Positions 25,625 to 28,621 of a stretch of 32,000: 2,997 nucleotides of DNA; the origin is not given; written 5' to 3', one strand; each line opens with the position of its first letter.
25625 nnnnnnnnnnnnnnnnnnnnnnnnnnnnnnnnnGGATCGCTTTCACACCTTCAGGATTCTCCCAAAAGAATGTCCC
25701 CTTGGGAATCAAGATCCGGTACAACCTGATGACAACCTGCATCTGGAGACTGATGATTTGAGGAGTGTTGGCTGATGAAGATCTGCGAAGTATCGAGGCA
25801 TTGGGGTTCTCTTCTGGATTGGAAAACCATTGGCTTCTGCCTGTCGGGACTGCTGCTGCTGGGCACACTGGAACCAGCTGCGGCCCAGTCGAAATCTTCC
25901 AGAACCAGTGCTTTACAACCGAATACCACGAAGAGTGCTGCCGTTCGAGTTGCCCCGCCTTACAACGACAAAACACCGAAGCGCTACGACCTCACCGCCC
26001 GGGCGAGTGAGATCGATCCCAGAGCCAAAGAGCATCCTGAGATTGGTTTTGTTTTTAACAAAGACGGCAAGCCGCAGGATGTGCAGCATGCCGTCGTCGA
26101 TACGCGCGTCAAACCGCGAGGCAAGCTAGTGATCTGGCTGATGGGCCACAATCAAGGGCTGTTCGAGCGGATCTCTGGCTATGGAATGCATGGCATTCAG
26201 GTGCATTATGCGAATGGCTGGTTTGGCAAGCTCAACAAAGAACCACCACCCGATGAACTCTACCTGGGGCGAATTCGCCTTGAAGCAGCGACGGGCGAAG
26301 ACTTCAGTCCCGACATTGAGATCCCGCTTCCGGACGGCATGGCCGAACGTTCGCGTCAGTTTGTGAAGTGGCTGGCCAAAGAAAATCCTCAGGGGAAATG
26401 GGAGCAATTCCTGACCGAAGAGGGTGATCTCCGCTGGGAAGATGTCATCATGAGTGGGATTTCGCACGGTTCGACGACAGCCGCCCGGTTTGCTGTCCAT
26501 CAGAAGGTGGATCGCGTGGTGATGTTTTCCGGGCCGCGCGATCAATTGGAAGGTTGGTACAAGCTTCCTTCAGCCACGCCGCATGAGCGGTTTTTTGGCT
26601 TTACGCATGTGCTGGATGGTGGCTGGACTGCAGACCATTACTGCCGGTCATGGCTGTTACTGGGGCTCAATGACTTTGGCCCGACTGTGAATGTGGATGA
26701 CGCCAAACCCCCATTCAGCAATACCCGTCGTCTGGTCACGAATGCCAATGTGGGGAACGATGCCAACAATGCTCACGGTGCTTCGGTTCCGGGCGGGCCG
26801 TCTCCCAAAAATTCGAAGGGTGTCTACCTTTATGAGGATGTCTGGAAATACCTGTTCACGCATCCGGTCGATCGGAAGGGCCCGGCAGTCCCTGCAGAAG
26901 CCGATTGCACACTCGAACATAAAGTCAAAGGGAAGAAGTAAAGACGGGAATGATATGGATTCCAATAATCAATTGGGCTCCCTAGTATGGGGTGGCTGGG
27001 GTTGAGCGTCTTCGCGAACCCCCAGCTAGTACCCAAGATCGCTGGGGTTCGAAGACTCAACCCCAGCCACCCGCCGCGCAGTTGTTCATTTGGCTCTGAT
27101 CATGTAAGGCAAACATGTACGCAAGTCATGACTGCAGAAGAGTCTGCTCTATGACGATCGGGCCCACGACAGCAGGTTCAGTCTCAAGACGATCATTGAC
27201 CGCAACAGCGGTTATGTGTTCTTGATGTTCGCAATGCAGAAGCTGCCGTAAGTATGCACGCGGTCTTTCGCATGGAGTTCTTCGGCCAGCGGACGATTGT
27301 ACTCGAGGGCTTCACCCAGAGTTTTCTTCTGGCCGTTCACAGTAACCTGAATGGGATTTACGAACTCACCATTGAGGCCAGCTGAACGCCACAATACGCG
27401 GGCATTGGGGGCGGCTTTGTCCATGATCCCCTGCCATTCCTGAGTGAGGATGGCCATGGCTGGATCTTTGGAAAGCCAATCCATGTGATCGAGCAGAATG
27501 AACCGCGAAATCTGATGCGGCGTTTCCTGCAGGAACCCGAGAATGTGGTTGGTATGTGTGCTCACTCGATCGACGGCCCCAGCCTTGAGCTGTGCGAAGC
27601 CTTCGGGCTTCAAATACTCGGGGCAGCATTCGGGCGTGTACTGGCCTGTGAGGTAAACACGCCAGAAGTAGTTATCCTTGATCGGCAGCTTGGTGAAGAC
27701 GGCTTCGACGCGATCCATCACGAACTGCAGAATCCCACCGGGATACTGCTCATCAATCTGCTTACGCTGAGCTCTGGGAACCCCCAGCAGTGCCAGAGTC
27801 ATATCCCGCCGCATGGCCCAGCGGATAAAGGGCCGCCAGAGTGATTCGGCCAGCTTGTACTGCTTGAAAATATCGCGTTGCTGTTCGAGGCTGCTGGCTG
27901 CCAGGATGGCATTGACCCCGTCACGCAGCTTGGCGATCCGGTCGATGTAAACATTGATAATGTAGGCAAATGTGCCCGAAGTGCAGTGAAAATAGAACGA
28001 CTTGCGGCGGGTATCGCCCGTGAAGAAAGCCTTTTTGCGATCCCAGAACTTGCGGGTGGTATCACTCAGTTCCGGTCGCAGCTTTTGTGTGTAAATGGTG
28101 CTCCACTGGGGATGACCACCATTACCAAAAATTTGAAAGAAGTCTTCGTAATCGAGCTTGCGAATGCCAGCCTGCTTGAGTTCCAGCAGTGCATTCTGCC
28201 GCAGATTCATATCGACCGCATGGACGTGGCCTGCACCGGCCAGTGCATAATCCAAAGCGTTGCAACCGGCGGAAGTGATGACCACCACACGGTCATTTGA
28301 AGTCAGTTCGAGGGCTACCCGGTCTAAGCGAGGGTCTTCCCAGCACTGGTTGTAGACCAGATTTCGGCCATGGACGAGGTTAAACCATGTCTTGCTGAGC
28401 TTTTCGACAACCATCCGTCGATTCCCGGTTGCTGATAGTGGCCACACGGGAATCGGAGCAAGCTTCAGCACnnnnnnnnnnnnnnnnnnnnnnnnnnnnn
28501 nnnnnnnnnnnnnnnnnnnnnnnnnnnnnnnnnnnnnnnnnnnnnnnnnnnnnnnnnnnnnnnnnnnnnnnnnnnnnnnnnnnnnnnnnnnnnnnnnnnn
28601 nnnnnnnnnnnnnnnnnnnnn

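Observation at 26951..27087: Extagenic ~135-bp repeat with an 83-nt near-perfect palindrome (best copy), placed right after a stop codon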

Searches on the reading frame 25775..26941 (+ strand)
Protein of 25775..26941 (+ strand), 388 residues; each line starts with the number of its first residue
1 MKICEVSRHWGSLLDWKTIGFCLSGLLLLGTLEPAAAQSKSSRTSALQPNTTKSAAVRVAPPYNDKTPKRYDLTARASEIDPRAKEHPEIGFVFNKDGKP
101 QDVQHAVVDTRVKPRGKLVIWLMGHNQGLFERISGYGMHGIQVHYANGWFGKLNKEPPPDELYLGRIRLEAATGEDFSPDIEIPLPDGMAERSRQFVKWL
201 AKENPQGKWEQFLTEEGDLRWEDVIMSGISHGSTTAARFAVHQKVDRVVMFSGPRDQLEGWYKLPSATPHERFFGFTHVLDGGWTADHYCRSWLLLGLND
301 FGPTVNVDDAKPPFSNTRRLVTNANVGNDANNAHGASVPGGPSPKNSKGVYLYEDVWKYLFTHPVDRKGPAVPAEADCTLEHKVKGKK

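Call 10: search_protein_families(library=pfam, proteins=[window:25775-26941:+])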
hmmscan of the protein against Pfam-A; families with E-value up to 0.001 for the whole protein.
window:25775-26941:+ (388 aa): 0 families

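Call 13: find_encoding_contigs(protein=window:25775-26941:+, flank=10000, max_places=10)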
Protein window:25775-26941:+ (388 aa): 3 contigs read that carry it; 1 place shown.
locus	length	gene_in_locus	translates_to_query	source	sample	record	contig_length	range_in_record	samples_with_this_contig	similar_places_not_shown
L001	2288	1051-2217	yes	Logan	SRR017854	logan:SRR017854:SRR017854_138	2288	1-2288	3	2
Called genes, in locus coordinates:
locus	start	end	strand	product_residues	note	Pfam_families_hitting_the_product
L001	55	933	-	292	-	PF10108:DNA_pol_B_exo2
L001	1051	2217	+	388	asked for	-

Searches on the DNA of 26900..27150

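Call 46: search_rna_families(source=window, start=26900, end=27150, threshold=evalue, max_evalue=1)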
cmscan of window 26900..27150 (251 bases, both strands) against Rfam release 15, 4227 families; matches with E-value up to 1: 6.
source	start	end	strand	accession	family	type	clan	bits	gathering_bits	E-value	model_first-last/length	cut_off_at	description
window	26986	27074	-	RF03192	mir-6794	Gene; miRNA;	-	28.3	74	0.0015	1-62/62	no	mir-6794 microRNA precursor family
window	26990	27072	+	RF04264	mir-5408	Gene; miRNA;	-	28.2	90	0.0037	1-84/84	no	mir-5408 microRNA precursor family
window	26984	27079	-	RF03899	mir-5912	Gene; miRNA;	-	19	88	0.068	1-88/88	no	mir-5912 microRNA precursor family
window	26989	27072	-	RF00959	mir-612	Gene; miRNA;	-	18.5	100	0.53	1-86/86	no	mir-612 microRNA precursor family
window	26990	27072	+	RF03192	mir-6794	Gene; miRNA;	-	18.4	74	0.44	3-58/62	no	mir-6794 microRNA precursor family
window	26989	27072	-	RF03196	mir-6790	Gene; miRNA;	-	17.3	78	0.59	1-63/63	no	mir-6790 microRNA precursor family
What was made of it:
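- On Any Rfam RNA family: Only sub-threshold matches to eukaryotic miRNA hairpins appear, at 28 bits or less against thresholds of 74-100 (call 46).
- Tried and rejected: An E-value search of 26900-27150 gave only sub-threshold miRNA-precursor hairpins, which are generic long-hairpin noise (call 46).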

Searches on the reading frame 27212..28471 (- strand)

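Call 10: search_protein_families(library=pfam, proteins=[window:27212-28471:-])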
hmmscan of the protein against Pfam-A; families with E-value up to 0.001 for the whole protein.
window:27212-28471:- (419 aa): 1 family
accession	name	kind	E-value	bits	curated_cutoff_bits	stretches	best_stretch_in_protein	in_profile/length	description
PF11899.13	DUF3419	-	1.7e-126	423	28.2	1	27-414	3-383/385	Protein of unknown function (DUF3419)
